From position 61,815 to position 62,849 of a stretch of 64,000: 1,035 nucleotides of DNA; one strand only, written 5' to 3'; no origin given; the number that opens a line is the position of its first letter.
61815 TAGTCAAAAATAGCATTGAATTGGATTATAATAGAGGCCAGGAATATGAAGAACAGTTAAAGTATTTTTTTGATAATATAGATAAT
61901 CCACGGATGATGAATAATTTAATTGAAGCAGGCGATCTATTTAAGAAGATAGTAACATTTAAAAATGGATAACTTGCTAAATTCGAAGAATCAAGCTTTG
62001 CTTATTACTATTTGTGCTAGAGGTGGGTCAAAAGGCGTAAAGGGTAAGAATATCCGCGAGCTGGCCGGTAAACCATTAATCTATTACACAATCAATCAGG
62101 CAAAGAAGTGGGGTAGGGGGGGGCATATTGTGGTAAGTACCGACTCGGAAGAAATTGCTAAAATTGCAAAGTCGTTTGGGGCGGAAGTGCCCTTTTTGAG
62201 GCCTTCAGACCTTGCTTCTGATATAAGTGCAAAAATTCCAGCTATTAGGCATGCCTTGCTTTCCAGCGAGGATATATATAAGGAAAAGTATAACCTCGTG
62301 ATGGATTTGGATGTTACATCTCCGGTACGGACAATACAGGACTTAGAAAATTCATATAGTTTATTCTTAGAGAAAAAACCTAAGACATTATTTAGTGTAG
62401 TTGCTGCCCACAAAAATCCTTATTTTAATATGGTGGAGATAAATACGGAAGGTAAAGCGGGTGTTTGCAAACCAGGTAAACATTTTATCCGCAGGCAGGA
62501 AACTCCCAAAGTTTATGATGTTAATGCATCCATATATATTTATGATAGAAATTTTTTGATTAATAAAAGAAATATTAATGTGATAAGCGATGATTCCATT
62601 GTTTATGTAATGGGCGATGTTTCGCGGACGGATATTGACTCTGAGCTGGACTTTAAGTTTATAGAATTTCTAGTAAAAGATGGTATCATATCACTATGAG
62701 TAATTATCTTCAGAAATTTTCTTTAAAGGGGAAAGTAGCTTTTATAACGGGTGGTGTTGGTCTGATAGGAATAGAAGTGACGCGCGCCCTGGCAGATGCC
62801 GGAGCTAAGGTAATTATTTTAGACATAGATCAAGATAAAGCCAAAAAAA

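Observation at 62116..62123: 8-G homopolymer inside the nonulosonate cytidylyltransferase gene, a candidate slipped-strand phase-variation switch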

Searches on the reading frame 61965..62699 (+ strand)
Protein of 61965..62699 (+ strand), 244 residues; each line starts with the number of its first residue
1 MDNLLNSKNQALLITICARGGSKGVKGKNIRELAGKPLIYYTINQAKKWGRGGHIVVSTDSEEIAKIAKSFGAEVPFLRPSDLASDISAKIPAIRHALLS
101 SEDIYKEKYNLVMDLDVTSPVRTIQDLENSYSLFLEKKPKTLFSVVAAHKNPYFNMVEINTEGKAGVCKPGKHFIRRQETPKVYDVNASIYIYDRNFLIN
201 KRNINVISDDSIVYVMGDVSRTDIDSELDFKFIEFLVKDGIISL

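Call 5: search_protein_families(library=pfam, proteins=[window:61965-62699:+])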
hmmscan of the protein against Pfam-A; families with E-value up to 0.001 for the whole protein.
window:61965-62699:+ (244 aa): 1 family
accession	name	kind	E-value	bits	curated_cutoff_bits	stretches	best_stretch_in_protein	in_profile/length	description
PF02348.25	CTP_transf_3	-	5.1e-20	72.6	22.6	1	16-150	4-137/217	Cytidylyltransferase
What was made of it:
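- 61965..62699 (+): 244-aa LegF/PtmB/NeuA-type CMP-nonulosonate cytidylyltransferase (NCBI MDO8573456.1), intact. PF02348 at 5e-20 (call 5).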

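Call 6: search_protein_families(library=ncbifam, proteins=[window:61965-62699:+])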
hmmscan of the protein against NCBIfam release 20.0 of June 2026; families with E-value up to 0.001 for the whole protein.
window:61965-62699:+ (244 aa): 8 families
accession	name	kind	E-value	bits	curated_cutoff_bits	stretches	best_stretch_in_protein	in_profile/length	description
TIGR03584.1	PseF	equivalog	1.1e-39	136.3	205.7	1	15-236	3-219/222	pseudaminic acid cytidylyltransferase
NF003952.0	PRK05450.1-5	subfamily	1.3e-09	37.6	193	1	12-76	3-67/250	3-deoxy-manno-octulosonate cytidylyltransferase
TIGR00466.1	kdsB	equivalog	3.1e-08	33.3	155.2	1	12-77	3-67/241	3-deoxy-manno-octulosonate cytidylyltransferase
NF009905.0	PRK13368.1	subfamily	1.1e-07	31.5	255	1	13-75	4-66/243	3-deoxy-manno-octulosonate cytidylyltransferase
NF003948.0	PRK05450.1-1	equivalog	1.8e-07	30.6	281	1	9-78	3-71/248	3-deoxy-manno-octulosonate cytidylyltransferase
NF003950.0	PRK05450.1-3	subfamily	2e-07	30.6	234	1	13-75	4-66/248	3-deoxy-manno-octulosonate cytidylyltransferase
NF010939.0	PRK14359.1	equivalog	4.2e-05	22.3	592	1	23-209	17-184/430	bifunctional UDP-N-acetylglucosamine diphosphorylase/glucosamine-1-phosphate N-acetyltransferase GlmU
NF010935.0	PRK14355.1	equivalog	0.00055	18.7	718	1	23-210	18-193/459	bifunctional UDP-N-acetylglucosamine diphosphorylase/glucosamine-1-phosphate N-acetyltransferase GlmU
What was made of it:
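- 61965..62699 (+): PseF TIGR03584 scores 136 bits, below its 205.7 cut-off (call 6).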

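Call 7: find_encoding_contigs(protein=window:61965-62699:+, flank=6000, max_places=10)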
Protein window:61965-62699:+ (244 aa): no gene with exactly this product is on record in the collection.

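Call 8: find_homologous_proteins(query=window:61965-62696:+)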
Query window:61965-62696:+ (244 aa): 7905 proteins with E <= 0.001 among 8000 candidates; the best 120 are listed.
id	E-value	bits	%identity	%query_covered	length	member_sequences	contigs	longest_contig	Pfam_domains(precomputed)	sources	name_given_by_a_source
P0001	4.1e-140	483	94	95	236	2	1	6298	PF02348.26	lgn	-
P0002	6.1e-133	459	90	95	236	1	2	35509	PF02348.26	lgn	-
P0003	2.3e-114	399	74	100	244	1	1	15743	PF02348.26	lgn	-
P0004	1.0e-109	383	72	100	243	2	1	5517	PF02348.26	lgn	-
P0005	6.3e-109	381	73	95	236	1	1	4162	PF02348.26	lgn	-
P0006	1.2e-108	380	74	95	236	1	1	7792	PF02348.26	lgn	-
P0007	1.3e-108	380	70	100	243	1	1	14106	PF02348.26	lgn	-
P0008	6.9e-108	377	71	95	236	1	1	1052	PF02348.26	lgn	-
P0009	9.3e-108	377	75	95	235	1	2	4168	PF02348.26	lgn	-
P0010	1.1e-107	377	73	95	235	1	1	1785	PF02348.26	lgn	-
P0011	3.0e-107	375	71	95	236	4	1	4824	PF02348.26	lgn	-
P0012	3.5e-107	375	71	95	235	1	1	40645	PF02348.26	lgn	-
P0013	8.7e-107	374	72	95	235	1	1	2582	PF02348.26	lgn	-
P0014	1.5e-106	373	73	95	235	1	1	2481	PF02348.26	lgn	-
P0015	1.9e-106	373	70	100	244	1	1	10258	PF02348.26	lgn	-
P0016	1.9e-106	373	71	95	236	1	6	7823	PF02348.26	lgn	-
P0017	4.8e-106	371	71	95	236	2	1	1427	PF02348.26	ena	-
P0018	5.8e-106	371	72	95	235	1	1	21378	PF02348.26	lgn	-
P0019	2.2e-105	369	68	100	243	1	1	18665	PF02348.26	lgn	-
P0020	3.2e-105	369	71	95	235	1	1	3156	PF02348.26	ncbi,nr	ncbi:MAG: acylneuraminate cytidylyltransferase family protein [Actinobacteria bacterium]|nr:acylneur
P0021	3.6e-105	369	71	95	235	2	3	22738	PF02348.26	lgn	-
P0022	4.3e-105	368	72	95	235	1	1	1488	PF02348.26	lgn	-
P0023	4.4e-105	368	71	95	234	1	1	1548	PF02348.26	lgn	-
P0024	5.9e-105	368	69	95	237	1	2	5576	PF02348.26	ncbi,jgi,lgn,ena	-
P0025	7.2e-105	368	71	95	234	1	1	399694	PF02348.26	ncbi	-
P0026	7.2e-105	368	67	99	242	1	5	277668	PF02348.26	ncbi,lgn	-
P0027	1.3e-104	367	70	95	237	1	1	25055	PF02348.26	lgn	-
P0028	2.4e-104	366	70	97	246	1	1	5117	PF02348.26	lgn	-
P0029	5.4e-104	365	70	95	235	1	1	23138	PF02348.26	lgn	-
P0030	1.4e-103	363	71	95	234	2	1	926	PF02348.26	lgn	-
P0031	1.4e-103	363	70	95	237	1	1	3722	PF02348.26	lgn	-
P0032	1.7e-103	363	69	95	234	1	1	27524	PF02348.26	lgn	-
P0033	3.0e-103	362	70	95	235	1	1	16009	PF02348.26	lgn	-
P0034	8.4e-103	361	67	95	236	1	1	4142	PF02348.26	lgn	-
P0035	1.0e-102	360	68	95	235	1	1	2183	PF02348.26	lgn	-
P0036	1.2e-102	360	67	95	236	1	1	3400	PF02348.26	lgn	-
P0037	1.2e-102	360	69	95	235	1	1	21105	PF02348.26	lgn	-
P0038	1.2e-102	360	70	95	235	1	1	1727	PF02348.26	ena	-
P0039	1.6e-102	360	70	95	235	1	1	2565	PF02348.26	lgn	-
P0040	1.6e-102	360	71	95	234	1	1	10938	PF02348.26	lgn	-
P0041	1.6e-102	360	67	95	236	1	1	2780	PF02348.26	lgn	-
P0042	2.3e-102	359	71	95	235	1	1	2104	PF02348.26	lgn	-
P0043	2.4e-102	359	70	95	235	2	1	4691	PF02348.26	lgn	-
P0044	4.5e-102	358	72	95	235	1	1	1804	PF02348.26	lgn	-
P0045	5.1e-102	358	70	95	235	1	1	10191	PF02348.26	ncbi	-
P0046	5.4e-102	358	70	95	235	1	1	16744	PF02348.26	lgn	-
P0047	6.3e-102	358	69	95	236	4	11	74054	PF02348.26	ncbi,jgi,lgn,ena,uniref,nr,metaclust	ncbi:hypothetical protein A3C59_00460 [Candidatus Daviesbacteria bacterium RIFCSPHIGHO2_02_FULL_36_1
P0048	6.4e-102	358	70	95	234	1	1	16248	PF02348.26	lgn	-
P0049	7.8e-102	358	71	95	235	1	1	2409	PF02348.26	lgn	-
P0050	8.9e-102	357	68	99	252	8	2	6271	PF02348.26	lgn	-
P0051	1.1e-101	357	70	95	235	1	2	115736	PF02348.26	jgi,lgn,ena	-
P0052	1.3e-101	357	68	95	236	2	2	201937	PF02348.26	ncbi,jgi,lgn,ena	-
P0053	3.8e-101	355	70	95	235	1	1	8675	PF02348.26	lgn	-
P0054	6.6e-101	355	70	95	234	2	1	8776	PF02348.26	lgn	-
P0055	7.2e-101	354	69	95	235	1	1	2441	PF02348.26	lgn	-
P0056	8.9e-101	354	67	95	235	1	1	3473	PF02348.26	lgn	-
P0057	1.1e-100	354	69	95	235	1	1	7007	PF02348.26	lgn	-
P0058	1.1e-100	354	69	95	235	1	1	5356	PF02348.26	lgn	-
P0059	1.3e-100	354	66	96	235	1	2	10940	PF02348.26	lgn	-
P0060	1.8e-100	353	66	96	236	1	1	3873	PF02348.26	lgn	-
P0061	3.5e-100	352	67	96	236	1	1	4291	PF02348.26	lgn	-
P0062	4.8e-100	352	69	95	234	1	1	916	PF02348.26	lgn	-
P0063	6.5e-100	351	70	95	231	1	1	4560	PF02348.26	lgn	-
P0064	7.9e-100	351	70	95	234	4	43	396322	PF02348.26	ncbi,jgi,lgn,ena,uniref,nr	ncbi:MAG: Acylneuraminate cytidylyltransferase [uncultured bacterium]|uniref:Post-translational flag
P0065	1.2e-99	350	68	95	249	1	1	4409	PF02348.26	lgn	-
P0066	1.5e-99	350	67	95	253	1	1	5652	PF02348.26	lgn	-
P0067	2.4e-99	349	68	95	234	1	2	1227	PF02348.26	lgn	-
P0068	3.9e-99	349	67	95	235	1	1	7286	PF02348.26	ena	-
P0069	5.0e-99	348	70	95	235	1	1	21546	PF02348.26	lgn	-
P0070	1.3e-98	347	69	95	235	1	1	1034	PF02348.26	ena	-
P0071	1.4e-98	347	68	95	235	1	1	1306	PF02348.26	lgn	-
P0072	1.5e-98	347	67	95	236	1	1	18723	PF02348.26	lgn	-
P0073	5.6e-98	345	68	95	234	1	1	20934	PF12804.14,PF02348.26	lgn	-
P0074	6.9e-98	345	67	95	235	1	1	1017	PF02348.26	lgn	-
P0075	7.8e-98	345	63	99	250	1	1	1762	PF02348.26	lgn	-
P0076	1.1e-97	344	67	95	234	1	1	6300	PF02348.26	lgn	-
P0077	2.2e-97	343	69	95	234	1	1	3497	PF02348.26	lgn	-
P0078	4.7e-97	342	62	100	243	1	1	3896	PF02348.26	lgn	-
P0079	9.8e-97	341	64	95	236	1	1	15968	PF02348.26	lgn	-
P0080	1.4e-96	340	64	95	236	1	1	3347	PF02348.26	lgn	-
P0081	4.8e-96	339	65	95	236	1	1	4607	PF02348.26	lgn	-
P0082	2.1e-95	337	65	95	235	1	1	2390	PF02348.26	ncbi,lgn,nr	ncbi:MAG: acylneuraminate cytidylyltransferase family protein [Candidatus Daviesbacteria bacterium]|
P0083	9.6e-95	334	64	95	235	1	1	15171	PF02348.26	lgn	-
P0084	1.1e-94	334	63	100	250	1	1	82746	PF02348.26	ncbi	-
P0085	1.6e-94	334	65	95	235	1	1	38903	PF02348.26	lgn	-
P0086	1.9e-94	333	65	95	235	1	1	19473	PF02348.26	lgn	-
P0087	2.6e-94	333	65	95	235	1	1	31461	PF02348.26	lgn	-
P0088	5.8e-94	332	65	95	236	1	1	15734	PF02348.26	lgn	-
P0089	7.8e-94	331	65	95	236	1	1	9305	PF02348.26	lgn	-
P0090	8.2e-94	331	65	95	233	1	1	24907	PF02348.26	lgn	-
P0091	1.1e-93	331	63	95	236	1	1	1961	PF02348.26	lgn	-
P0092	4.1e-93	329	66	95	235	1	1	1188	PF02348.26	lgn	-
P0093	7.2e-93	328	64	95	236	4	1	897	PF02348.26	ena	-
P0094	2.5e-92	326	61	95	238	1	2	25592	PF02348.26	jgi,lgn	jgi:CMP-N-acetylneuraminic acid synthetase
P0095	1.3e-91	324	62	95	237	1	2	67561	PF02348.26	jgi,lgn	-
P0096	1.4e-91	324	62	95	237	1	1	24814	PF02348.26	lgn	-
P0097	1.9e-91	324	62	99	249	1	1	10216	PF02348.26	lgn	-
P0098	3.3e-91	323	63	95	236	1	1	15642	PF02348.26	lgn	-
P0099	3.6e-91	323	62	95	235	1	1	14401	PF02348.26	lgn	-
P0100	2.9e-90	320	62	95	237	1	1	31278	PF02348.26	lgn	-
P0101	3.9e-90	319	64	95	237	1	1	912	PF02348.26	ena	-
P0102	9.9e-90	318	60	95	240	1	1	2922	PF00483.30,PF02348.26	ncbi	-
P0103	2.6e-89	317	64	95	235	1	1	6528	PF02348.26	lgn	-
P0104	2.6e-89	317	58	96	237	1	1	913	PF02348.26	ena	-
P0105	1.0e-88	315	60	95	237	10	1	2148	PF02348.26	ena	-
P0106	1.1e-88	315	58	95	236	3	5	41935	PF02348.26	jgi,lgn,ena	-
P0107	1.5e-88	314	61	95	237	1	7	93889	PF02348.26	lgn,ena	-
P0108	1.8e-88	314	62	95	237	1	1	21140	PF02348.26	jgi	jgi:CMP-N,N'-diacetyllegionaminic acid synthase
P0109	2.1e-88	314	60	95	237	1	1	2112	PF02348.26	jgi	-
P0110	2.4e-88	313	61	95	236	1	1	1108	PF02348.26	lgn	-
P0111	3.7e-88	313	61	95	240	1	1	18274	PF02348.26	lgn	-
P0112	3.9e-88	313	61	95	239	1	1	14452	PF02348.26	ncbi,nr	ncbi:MAG: acylneuraminate cytidylyltransferase family protein [Candidatus Omnitrophica bacterium]|nr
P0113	7.8e-88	312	61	95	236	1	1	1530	PF02348.26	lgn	-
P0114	1.8e-87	311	62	95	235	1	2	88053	PF02348.26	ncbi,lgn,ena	-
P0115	1.9e-87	311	59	95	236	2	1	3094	PF02348.26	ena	-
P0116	2.1e-87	310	61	95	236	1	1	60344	PF02348.26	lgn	-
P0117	2.9e-87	310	61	95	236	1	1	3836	PF02348.26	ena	-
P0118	3.0e-87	310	60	95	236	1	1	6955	PF02348.26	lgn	-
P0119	3.1e-87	310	61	94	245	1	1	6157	PF02348.26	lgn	-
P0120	3.2e-87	310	61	95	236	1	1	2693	PF02348.26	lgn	-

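Call 10: find_encoding_contigs(protein=P0001, flank=6000)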
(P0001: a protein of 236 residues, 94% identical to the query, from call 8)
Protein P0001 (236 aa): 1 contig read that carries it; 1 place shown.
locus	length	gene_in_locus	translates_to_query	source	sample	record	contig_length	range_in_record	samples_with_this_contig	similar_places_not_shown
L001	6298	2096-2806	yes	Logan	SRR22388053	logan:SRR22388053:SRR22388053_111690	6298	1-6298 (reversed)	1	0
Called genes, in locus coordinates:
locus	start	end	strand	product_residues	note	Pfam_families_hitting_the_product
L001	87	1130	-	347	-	PF00535:Glycos_transf_2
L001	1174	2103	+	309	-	PF01408:GFO_IDH_MocA, PF22725:GFO_IDH_MocA_C3 (weak)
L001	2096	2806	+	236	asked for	PF02348:CTP_transf_3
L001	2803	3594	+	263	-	PF00106:adh_short, PF01370:Epimerase (weak), PF08659:KR, PF13561:adh_short_C2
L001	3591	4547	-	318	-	PF01408:GFO_IDH_MocA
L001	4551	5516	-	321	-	PF01408:GFO_IDH_MocA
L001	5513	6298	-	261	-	?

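Call 11: find_encoding_contigs(protein=P0002, flank=8000)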
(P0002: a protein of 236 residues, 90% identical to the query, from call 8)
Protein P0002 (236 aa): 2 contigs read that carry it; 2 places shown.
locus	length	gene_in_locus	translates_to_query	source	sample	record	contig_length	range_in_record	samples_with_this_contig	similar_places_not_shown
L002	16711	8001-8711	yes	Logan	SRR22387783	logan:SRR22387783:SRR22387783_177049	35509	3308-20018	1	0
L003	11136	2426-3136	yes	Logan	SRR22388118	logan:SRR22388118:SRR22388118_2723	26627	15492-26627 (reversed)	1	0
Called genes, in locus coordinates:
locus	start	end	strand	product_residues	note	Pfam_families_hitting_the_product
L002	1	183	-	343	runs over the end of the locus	-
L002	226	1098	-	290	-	PF13489:Methyltransf_23 (weak), PF08241:Methyltransf_11, PF13847:Methyltransf_31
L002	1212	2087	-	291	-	PF01370:Epimerase, PF02719:Polysacc_synt_2, PF04321:RmlD_sub_bind, PF16363:GDP_Man_Dehyd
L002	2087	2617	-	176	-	PF00908:dTDP_sugar_isom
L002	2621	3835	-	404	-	PF08421:Methyltransf_13, PF13489:Methyltransf_23, PF08242:Methyltransf_12 (weak), PF08484:Methyltransf_14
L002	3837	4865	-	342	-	PF01073:3Beta_HSD, PF01370:Epimerase, PF04321:RmlD_sub_bind, PF16363:GDP_Man_Dehyd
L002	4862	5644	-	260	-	PF00483:NTP_transferase, PF12804:NTP_transf_3 (weak)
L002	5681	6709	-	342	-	PF00535:Glycos_transf_2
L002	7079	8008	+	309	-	PF01408:GFO_IDH_MocA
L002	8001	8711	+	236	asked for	PF02348:CTP_transf_3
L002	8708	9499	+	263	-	PF00106:adh_short, PF01370:Epimerase (weak), PF08659:KR, PF13561:adh_short_C2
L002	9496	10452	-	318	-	PF00070:Pyr_redox (faint), PF01408:GFO_IDH_MocA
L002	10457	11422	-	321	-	PF01408:GFO_IDH_MocA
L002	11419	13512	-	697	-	-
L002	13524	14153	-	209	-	PF13489:Methyltransf_23 (weak), PF13847:Methyltransf_31, PF08241:Methyltransf_11, PF08242:Methyltransf_12 (weak), PF13649:Methyltransf_25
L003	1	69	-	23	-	?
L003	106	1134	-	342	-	PF00535:Glycos_transf_2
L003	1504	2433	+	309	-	PF01408:GFO_IDH_MocA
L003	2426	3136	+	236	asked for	PF02348:CTP_transf_3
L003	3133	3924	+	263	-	PF00106:adh_short, PF01370:Epimerase (weak), PF08659:KR, PF13561:adh_short_C2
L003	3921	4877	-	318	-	PF00070:Pyr_redox (faint), PF01408:GFO_IDH_MocA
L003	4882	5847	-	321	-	PF01408:GFO_IDH_MocA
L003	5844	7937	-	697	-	-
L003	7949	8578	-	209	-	PF13489:Methyltransf_23 (weak), PF13847:Methyltransf_31, PF08241:Methyltransf_11, PF08242:Methyltransf_12 (weak), PF13649:Methyltransf_25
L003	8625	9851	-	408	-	-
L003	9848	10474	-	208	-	PF00117:GATase, PF07685:GATase_3 (weak), PF01174:SNO (faint)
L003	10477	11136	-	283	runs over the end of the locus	PF00977:His_biosynth, PF01207:Dus (faint), PF03060:NMO (faint), PF05690:ThiG (faint)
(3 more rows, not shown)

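Call 14: find_related_loci(query=window:61965-62696:+, collection=genome_contigs, flank=4000)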
Query window:61965-62696:+ (244 aa) in genome_contigs; peptide patterns used: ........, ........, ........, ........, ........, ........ (x = any residue, [..] = any of these).
178 stretches matched a pattern; 84 encode a relative of the query (tblastn E <= 1e-3); the best 80 are kept; 80 distinct loci.
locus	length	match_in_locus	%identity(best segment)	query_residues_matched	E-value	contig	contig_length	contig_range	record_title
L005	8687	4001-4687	71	12-242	5e-112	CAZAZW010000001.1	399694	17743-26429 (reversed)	MAG TPA_asm: uncultured Gammaproteobacteria bacterium isolate SRP090828_co2_161 genome assembly, contig: NODE_2_length_3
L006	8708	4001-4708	67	3-239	2e-107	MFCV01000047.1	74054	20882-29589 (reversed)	MAG: Candidatus Daviesbacteria bacterium RIFCSPHIGHO2_02_FULL_36_13 rifcsphigho2_02_scaffold_875, whole genome shotgun s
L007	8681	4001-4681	69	12-240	7e-105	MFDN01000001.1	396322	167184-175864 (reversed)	MAG: Candidatus Daviesbacteria bacterium RIFCSPLOWO2_01_FULL_39_23 rifcsplowo2_01_scaffold_1, whole genome shotgun seque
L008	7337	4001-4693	59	12-241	7e-91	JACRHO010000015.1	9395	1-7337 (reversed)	MAG: Candidatus Omnitrophota bacterium isolate NC_groundwater_1779_Pr3_B-0.1um_42_17 SR-2_scaffold_141_288637, whole gen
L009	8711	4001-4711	58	7-244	8e-90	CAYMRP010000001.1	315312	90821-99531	MAG TPA_asm: uncultured Gammaproteobacteria bacterium isolate SRP286056_co1_76 genome assembly, contig: NODE_10_length_3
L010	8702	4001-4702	56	12-244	2e-88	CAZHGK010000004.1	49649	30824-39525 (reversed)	MAG TPA_asm: uncultured Planctomycetales bacterium isolate SRP278252_co2_12 genome assembly, contig: NODE_1151_length_49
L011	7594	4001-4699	58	12-244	1e-88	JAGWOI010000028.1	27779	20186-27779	MAG: Candidatus Omnitrophota bacterium isolate REEB252 contig-150_2622, whole genome shotgun sequence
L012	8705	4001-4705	58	12-244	3e-88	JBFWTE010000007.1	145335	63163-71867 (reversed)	MAG: Bacteriovoracaceae bacterium isolate CA_2019_TPBF_4 NODE_1087_length_145335_cov_15.664598_TPBF, whole genome shotgu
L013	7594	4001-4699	58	12-244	3e-88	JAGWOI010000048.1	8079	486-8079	MAG: Candidatus Omnitrophota bacterium isolate REEB252 contig-150_14039, whole genome shotgun sequence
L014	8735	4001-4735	54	2-244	4e-88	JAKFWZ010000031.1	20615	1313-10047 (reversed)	MAG: Candidatus Daviesbacteria bacterium isolate ND2_Bin_11 ND2_0000283, whole genome shotgun sequence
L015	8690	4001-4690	57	12-241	2e-87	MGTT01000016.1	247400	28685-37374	MAG: Elusimicrobia bacterium GWA2_56_46 gwa2_scaffold_23, whole genome shotgun sequence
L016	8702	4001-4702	58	12-243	2e-87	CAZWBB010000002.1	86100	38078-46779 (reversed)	MAG TPA_asm: uncultured Methanosarcinales archaeon isolate SRP077602_co2_374 genome assembly, contig: NODE_371_length_86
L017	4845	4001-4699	54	12-244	1e-86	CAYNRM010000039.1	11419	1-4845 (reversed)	MAG TPA_asm: uncultured Gammaproteobacteria bacterium isolate SRP128246_co1_67 genome assembly, contig: NODE_13832_lengt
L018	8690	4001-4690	55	12-242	4e-86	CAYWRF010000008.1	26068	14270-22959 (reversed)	MAG TPA_asm: uncultured Pseudomonadota bacterium isolate binchicken_co21_281 genome assembly, contig: NODE_804_length_26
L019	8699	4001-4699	54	12-244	7e-84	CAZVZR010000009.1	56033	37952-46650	MAG TPA_asm: uncultured Planctomycetales bacterium isolate SRP193066_co2_435 genome assembly, contig: NODE_199_length_56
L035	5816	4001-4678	50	12-238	4e-68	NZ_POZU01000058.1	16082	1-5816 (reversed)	Campylobacter concisus strain AAUH-48UCo-a 1103759, whole genome shotgun sequence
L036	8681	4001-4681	48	12-239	6e-67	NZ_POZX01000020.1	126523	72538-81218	Campylobacter concisus strain AAUH-2010376221 1103296, whole genome shotgun sequence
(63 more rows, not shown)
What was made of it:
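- Closest known: LegF/PtmB. Same: 48-50% aa identity to the Campylobacter concisus homologues (L035, L036; call 14).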

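Call 18: find_related_loci(query=window:61965-62696:+, collection=metagenome_contigs, flank=4000)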
Query window:61965-62696:+ (244 aa) in metagenome_contigs; peptide patterns used: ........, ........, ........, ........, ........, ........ (x = any residue, [..] = any of these).
384 stretches matched a pattern; 186 encode a relative of the query (tblastn E <= 1e-3); the best 80 are kept; 80 distinct loci.
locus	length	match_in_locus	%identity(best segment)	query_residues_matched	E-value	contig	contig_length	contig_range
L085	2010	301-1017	69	6-244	6e-121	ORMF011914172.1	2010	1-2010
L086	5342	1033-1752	68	4-244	5e-111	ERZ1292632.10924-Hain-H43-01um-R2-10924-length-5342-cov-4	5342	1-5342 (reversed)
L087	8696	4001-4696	70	12-244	2e-109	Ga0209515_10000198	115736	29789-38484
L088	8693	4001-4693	70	12-244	7e-109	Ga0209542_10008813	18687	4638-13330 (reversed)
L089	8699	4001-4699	68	12-244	9e-109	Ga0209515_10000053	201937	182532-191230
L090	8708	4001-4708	67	3-239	1e-107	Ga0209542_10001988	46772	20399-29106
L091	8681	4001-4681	69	12-240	5e-105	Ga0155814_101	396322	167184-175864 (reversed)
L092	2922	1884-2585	60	12-244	5e-99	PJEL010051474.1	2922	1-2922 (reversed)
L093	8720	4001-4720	58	5-244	2e-96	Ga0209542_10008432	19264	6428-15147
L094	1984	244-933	61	12-240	1e-100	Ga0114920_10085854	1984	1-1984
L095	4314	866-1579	56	8-244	2e-93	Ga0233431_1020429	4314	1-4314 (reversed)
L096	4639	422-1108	61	12-239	4e-93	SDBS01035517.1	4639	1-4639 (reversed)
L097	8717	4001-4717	59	7-244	2e-92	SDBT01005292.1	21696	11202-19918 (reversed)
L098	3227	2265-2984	58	6-244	7e-94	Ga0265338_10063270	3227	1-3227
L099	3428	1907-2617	59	9-244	2e-93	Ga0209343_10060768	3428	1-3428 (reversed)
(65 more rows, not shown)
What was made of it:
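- Tried and rejected: Nothing is closer than 71% aa identity (calls 14, 18).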
